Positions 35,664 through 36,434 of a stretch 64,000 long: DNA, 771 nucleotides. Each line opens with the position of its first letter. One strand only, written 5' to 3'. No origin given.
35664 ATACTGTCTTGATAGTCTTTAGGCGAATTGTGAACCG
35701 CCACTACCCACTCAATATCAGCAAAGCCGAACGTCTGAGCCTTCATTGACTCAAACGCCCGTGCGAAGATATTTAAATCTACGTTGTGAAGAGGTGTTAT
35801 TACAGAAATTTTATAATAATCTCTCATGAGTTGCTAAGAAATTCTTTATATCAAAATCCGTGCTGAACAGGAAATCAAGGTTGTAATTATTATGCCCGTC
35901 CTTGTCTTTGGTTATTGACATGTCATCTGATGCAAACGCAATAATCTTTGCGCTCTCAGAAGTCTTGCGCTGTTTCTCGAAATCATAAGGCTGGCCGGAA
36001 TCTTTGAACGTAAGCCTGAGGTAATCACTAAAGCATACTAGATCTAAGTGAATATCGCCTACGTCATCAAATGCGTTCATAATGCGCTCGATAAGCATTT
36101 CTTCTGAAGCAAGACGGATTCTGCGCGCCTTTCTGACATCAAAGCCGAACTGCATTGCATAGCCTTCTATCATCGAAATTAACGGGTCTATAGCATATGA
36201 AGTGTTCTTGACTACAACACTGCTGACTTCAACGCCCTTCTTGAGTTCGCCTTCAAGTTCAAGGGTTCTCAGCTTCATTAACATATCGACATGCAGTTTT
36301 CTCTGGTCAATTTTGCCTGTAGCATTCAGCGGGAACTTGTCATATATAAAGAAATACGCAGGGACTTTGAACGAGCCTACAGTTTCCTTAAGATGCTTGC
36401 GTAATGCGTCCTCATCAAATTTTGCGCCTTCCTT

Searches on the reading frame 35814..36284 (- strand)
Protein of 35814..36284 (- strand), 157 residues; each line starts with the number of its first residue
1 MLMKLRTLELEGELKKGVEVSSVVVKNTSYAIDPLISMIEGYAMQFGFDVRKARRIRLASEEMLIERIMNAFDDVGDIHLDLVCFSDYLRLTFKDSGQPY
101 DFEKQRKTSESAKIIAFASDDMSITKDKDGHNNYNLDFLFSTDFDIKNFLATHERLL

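Call 15: search_protein_families(library=pfam, proteins=[window:35814-36284:-], max_evalue=10)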
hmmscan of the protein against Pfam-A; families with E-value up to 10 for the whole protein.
seq(157 aa): 2 families
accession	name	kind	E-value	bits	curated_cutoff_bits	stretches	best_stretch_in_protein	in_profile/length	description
PF13581.12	HATPase_c_2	-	0.0011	19.4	27.4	1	33-111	9-90/127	Histidine kinase-like ATPase domain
PF19445.4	eIF3h_C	-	0.092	12.9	28.6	1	23-112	47-131/197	C-terminal region of eIF3h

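Call 16: search_solved_structures(query=window:35814-36284:-, max_evalue=10)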
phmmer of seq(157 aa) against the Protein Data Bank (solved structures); distinct sequences matched with E-value up to 10: 9.
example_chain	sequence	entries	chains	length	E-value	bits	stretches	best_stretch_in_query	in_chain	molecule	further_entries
6m36_A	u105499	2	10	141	0.056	16.8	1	38-106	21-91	Serine-protein kinase RsbW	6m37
6zvj_H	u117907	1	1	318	0.47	13.8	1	51-108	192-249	Eukaryotic translation initiation factor 3 subunit H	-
6yam_r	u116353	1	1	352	0.56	13.6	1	51-108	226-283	eukaryotic translation initiation factor 3 subunit h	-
5a5t_H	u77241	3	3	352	0.56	13.6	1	51-108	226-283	EUKARYOTIC TRANSLATION INITIATION FACTOR 3 SUBUNIT H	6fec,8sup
9h74_r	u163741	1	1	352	0.56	13.6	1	51-108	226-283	Eukaryotic translation initiation factor 3 subunit H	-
28zx_h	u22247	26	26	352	0.57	13.6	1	51-108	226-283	Eukaryotic translation initiation factor 3 subunit H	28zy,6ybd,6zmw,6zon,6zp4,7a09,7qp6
6w2s_5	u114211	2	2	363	0.59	13.5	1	51-108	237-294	Eukaryotic translation initiation factor 3 subunit H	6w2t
9cpa_r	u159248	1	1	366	0.6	13.5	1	51-108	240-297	Eukaryotic translation initiation factor 3 subunit H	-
5zai_A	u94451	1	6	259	1.2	12.5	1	31-63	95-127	3-hydroxypropionyl-coenzyme A dehydratase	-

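Call 23: search_protein_representatives(protein=window:35814-36284:-)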
Query: 157 residues. Proteins with E-value up to 0.001 (for the whole library): 58; up to 1e-10: 37; up to 1e-30: 4. The best 58 are listed.
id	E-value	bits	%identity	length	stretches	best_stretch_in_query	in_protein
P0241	8.1e-78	275.7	81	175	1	1-157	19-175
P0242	2.1e-53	196.5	69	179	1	13-143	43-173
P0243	6.9e-34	133.3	65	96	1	63-157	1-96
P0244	2.6e-31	124.9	45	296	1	1-155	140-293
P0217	1.4e-30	122.5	46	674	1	3-155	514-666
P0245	2.5e-27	112.0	39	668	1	3-154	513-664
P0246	3.8e-27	111.4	37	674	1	1-155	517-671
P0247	3.7e-26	108.2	44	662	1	1-154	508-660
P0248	4.3e-25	104.8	35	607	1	1-155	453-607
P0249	8.6e-25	103.8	36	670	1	1-151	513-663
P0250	9.3e-25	103.7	39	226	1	1-156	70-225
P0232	1.8e-24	102.7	39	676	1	1-153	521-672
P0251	7.6e-24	100.7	41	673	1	1-155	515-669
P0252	1.0e-23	100.3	37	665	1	2-155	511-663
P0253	2.9e-23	98.8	37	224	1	2-155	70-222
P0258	1.5e-20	90.1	36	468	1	1-154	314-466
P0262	5.3e-18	81.8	33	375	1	1-150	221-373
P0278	1.8e-09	54.1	36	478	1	22-106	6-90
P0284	1.1e-07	48.3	29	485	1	21-146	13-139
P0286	1.4e-06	44.7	30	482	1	16-149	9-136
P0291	8.7e-05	38.9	33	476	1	30-101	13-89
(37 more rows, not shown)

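Call 26: search_solved_structures(query=A2, max_evalue=1, show_alignments=2)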
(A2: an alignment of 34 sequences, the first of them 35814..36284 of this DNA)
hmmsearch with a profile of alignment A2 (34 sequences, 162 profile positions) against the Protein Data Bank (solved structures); distinct sequences matched with E-value up to 1: 7.
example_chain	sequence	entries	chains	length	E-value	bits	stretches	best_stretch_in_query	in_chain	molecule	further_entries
6m36_A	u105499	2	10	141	3.9e-09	39.7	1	27-126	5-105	Serine-protein kinase RsbW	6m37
4r39_A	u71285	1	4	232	0.059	16.3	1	56-124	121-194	Blue-light-activated histidine kinase 2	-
1tid_A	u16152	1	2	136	0.069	16.1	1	38-105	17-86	Anti-sigma F factor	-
1til_A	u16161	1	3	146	0.084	15.8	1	38-105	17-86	Anti-sigma F factor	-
1th8_A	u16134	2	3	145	0.084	15.8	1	38-105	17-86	Anti-sigma F factor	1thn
1l0o_A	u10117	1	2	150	0.09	15.7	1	38-105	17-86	Anti-sigma F factor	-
4r3a_A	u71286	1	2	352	0.13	15.2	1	56-123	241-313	Blue-light-activated histidine kinase 2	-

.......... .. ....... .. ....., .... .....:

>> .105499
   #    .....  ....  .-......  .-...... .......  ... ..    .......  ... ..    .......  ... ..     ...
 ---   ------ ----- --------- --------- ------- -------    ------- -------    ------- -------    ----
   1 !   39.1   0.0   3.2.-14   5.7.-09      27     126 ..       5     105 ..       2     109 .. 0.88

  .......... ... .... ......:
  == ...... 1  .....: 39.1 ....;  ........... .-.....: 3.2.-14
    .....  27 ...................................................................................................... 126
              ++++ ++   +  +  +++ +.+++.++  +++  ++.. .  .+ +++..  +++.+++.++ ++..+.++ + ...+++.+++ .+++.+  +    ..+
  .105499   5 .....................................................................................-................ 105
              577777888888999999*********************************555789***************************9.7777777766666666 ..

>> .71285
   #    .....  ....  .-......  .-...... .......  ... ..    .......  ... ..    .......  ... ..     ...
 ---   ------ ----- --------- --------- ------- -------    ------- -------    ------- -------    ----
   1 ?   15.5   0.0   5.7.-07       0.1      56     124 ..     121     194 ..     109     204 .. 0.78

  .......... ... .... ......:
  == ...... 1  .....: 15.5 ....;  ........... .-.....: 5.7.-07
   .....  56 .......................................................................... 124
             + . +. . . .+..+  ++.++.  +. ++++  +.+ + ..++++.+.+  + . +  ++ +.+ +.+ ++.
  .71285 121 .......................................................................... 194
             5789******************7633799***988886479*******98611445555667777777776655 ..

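Call 34: predict_structure(alignment_id=A2)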
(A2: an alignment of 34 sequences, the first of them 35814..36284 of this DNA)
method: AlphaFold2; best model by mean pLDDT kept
length: 157 residues; sequences in the alignment: 34
mean_pLDDT: 94.8   pTM: 0.88
mean pLDDT of the five models: 94.8, 94.0, 93.6, 93.5, 93.3
residues with pLDDT >= 90: 141; 70-90: 14; 50-70: 1; < 50: 1
segments of 3 or more residues with pLDDT < 50: none
pLDDT, mean of each block of 10 residues (from residue 1): 87 96 97 98 97 98 96 94 98 96 93 97 96 98 93 75
secondary structure, 60 per line:
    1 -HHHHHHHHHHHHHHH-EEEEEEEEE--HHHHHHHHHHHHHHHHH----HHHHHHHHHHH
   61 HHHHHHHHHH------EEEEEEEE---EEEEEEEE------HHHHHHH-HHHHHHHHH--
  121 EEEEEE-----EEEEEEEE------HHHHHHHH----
elements in order: H2-16 E18-26 H29-45 H50-70 E77-84 E88-95 H102-108 H110-118 E121-126 E132-139 H146-153

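Call 38: fold_search(model_id=the predicted structure, library=pdb)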
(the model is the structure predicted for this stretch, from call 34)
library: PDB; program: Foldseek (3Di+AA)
matches with E <= 10: 489; with E <= 0.001: 21
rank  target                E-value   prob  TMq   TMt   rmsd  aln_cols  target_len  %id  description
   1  6m37_A                1.3e-06  1.00  0.61  0.84   3.1       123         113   12  The crystal structure of B. subtilis RsbV/RsbW complex in the hexagonal crystal form (released 2020-07-15)
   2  6m37_C                2.4e-06  1.00  0.60  0.80   3.2       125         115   11  The crystal structure of B. subtilis RsbV/RsbW complex in the hexagonal crystal form (released 2020-07-15)
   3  1th8_A                2.7e-06  1.00  0.64  0.75   3.5       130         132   14  Crystal Structures of the ADP and ATP bound forms of the Bacillus Anti-sigma factor SpoIIAB in complex with the Anti-a (released 2004-06-15)
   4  1til_E                2.7e-06  1.00  0.62  0.69   4.0       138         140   12  Crystal Structures of the ADP and ATP bound forms of the Bacillus Anti-sigma factor SpoIIAB in complex with the Anti-a (released 2004-06-15)
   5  8ih8_D                4.0e-06  1.00  0.62  0.74   3.6       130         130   15  anti-sigmaF factor and Anti-sigmaF factor antagonist complex(usfx-RsfB) (released 2024-02-28)
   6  8jzt_B                5.5e-06  1.00  0.61  0.72   3.3       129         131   16  The sigF and anti-sigma factor complex (released 2024-10-16)
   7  6m36_G                6.5e-06  1.00  0.58  0.86   2.7       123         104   11  The crystal structure of B. subtilis RsbV/RsbW complex in the monoclinic crystal form (released 2020-07-15)
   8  1l0o_A                8.5e-06  1.00  0.63  0.69   3.9       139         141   13  Crystal Structure of the Bacillus stearothermophilus Anti-Sigma Factor SpoIIAB with the Sporulation Sigma Factor Sigma (released 2002-04-03)
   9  8jzt_D                8.5e-06  1.00  0.60  0.71   3.3       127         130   16  The sigF and anti-sigma factor complex (released 2024-10-16)
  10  6m36_C                1.4e-05  1.00  0.59  0.86   2.7       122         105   11  The crystal structure of B. subtilis RsbV/RsbW complex in the monoclinic crystal form (released 2020-07-15)
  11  8ih8_C                1.5e-05  1.00  0.64  0.77   3.0       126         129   16  anti-sigmaF factor and Anti-sigmaF factor antagonist complex(usfx-RsfB) (released 2024-02-28)
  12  1tid_C                1.6e-05  1.00  0.61  0.70   4.0       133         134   14  Crystal Structures of the ADP and ATP bound forms of the Bacillus Anti-sigma factor SpoIIAB in complex with the Anti-a (released 2004-06-15)
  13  6m36_A                1.6e-05  1.00  0.57  0.85   2.6       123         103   11  The crystal structure of B. subtilis RsbV/RsbW complex in the monoclinic crystal form (released 2020-07-15)
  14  1tid_A                1.7e-05  1.00  0.64  0.73   3.4       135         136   12  Crystal Structures of the ADP and ATP bound forms of the Bacillus Anti-sigma factor SpoIIAB in complex with the Anti-a (released 2004-06-15)
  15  6m36_I                2.0e-05  1.00  0.58  0.85   2.8       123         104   11  The crystal structure of B. subtilis RsbV/RsbW complex in the monoclinic crystal form (released 2020-07-15)
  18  6m36_O                6.1e-05  1.00  0.58  0.91   2.1       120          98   10  The crystal structure of B. subtilis RsbV/RsbW complex in the monoclinic crystal form (released 2020-07-15)
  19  6m36_E                8.9e-05  1.00  0.55  0.84   2.7       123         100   10  The crystal structure of B. subtilis RsbV/RsbW complex in the monoclinic crystal form (released 2020-07-15)
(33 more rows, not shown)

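Call 56: find_related_loci(query=A4, collection=metagenome_contigs, flank=10000)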
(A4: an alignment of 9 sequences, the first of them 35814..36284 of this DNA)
Query A4 (157 aa) in metagenome_contigs; peptide patterns used: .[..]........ (x = any residue, [..] = any of these).
502 stretches matched a pattern; 63 encode a relative of the query (tblastn E <= 1e-3); 63 distinct loci.
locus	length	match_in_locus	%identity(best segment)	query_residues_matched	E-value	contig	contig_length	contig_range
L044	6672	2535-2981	43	1-150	4e-37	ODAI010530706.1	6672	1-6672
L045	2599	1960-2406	43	1-150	5e-37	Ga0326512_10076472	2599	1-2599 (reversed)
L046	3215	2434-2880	45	1-150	3e-35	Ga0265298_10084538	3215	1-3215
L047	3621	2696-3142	43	1-150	4e-35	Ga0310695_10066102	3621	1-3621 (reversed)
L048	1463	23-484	43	1-155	4e-35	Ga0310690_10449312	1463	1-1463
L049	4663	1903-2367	39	1-155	2e-34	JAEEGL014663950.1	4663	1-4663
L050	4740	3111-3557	44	1-150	3e-34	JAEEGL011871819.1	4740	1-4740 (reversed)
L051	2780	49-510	43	1-155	4e-34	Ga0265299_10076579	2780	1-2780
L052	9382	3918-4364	45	1-150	4e-34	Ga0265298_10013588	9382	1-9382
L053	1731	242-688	43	1-150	4e-34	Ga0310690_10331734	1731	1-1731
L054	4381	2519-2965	45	1-150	9e-34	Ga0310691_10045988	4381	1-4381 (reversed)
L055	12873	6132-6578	44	1-150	1e-33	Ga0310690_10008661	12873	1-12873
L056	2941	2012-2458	43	1-150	1e-33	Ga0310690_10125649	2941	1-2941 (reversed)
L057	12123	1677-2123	44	1-150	1e-33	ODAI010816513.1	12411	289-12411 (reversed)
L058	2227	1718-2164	44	1-150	2e-33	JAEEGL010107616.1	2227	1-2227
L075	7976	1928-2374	44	1-150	1e-32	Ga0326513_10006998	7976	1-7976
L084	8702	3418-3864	43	1-150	3e-31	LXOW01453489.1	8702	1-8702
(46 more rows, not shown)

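Call 62: search_protein_families(library=pfam, proteins=[P0278, P0284, P0286, P0291, P0262, P0258], max_evalue=0.01)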
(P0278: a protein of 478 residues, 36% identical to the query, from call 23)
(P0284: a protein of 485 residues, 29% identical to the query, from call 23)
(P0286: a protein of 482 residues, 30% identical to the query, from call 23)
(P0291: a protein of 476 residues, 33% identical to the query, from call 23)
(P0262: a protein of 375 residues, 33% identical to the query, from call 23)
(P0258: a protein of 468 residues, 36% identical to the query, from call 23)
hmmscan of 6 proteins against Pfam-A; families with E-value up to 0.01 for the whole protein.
P0278 (478 aa): 4 families
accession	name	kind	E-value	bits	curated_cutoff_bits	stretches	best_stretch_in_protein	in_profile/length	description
PF00583.31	Acetyltransf_1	-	2.9e-06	28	20.7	1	181-281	14-111/116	Acetyltransferase (GNAT) family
PF13508.13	Acetyltransf_7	-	0.00061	20.5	27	1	205-265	6-62/84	Acetyltransferase (GNAT) domain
PF13581.12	HATPase_c_2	-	0.0023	18.4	27.4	1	16-116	8-113/127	Histidine kinase-like ATPase domain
PF13673.13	Acetyltransf_10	-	0.0043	17.5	23.6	1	188-257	18-80/128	Acetyltransferase (GNAT) domain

P0284 (485 aa): 2 families
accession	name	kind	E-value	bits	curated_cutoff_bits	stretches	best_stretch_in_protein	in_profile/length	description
PF13581.12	HATPase_c_2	-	6.5e-06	26.6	27.4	1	24-98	8-85/127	Histidine kinase-like ATPase domain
PF13673.13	Acetyltransf_10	-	0.0037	17.7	23.6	1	199-295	24-111/128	Acetyltransferase (GNAT) domain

P0286 (482 aa): 1 family
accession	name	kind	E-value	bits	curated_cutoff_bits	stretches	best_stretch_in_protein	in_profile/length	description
PF13673.13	Acetyltransf_10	-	0.003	18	23.6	1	187-273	15-98/128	Acetyltransferase (GNAT) domain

P0291 (476 aa): 3 families
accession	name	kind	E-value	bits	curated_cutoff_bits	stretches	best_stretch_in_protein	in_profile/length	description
PF13581.12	HATPase_c_2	-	3e-06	27.7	27.4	1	14-122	7-119/127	Histidine kinase-like ATPase domain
PF00583.31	Acetyltransf_1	-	0.00025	21.7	20.7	1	186-286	17-116/116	Acetyltransferase (GNAT) family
PF13508.13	Acetyltransf_7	-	0.0098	16.7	27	0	206-287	6-83/84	Acetyltransferase (GNAT) domain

P0262 (375 aa): 3 families
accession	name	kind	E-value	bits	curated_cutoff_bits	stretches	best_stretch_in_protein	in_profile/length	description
PF00501.34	AMP-binding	-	1.5e-10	40.9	29.9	1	8-86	306-384/384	AMP-binding enzyme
PF13193.12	AMP-binding_C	-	1.1e-09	39.5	24.5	1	137-211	2-76/76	AMP-binding enzyme C-terminal domain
PF13581.12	HATPase_c_2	-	9.8e-06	26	27.4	1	255-353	11-120/127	Histidine kinase-like ATPase domain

P0258 (468 aa): 3 families
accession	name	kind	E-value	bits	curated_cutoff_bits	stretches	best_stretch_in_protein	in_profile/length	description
PF00501.34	AMP-binding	-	2.3e-29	102.8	29.9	1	15-181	209-384/384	AMP-binding enzyme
PF13193.12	AMP-binding_C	-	1.9e-11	45.2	24.5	1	232-304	2-76/76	AMP-binding enzyme C-terminal domain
PF13581.12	HATPase_c_2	-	5.8e-06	26.8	27.4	1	344-416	7-82/127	Histidine kinase-like ATPase domain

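Call 78: search_protein_families(library=pfam, proteins=[L075:5032-6369:+, L055:9359-10648:+, L084:6672-7925:-], max_evalue=0.01)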
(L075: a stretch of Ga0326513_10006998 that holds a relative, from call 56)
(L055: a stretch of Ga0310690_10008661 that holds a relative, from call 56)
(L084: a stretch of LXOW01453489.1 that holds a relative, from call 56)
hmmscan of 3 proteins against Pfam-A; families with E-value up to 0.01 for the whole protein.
L075:5032-6369:+ (446 aa): 3 families
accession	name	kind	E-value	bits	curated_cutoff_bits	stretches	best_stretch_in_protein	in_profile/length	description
PF01740.26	STAS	-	5.2e-11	42.7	22.6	1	355-442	6-96/106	STAS domain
PF13466.11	STAS_2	-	1.1e-09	38.7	29.2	1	364-440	3-80/80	STAS domain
PF04072.20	LCM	-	0.00012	22.5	22.3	1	56-214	20-186/187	Leucine carboxyl methyltransferase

L055:9359-10648:+ (430 aa): 2 families
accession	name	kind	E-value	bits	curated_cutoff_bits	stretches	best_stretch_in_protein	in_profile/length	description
PF13466.11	STAS_2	-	1.4e-12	48.1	29.2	1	350-425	3-80/80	STAS domain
PF01740.26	STAS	-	6.3e-11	42.4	22.6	1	338-427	3-96/106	STAS domain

L084:6672-7925:- (418 aa): 3 families
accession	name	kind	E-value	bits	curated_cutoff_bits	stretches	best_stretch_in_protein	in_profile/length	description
PF01740.26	STAS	-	1.9e-13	50.6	22.6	1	328-416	6-97/106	STAS domain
PF13466.11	STAS_2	-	1.3e-12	48.1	29.2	1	335-413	1-80/80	STAS domain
PF04072.20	LCM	-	0.00076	19.9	22.3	1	70-188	60-186/187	Leucine carboxyl methyltransferase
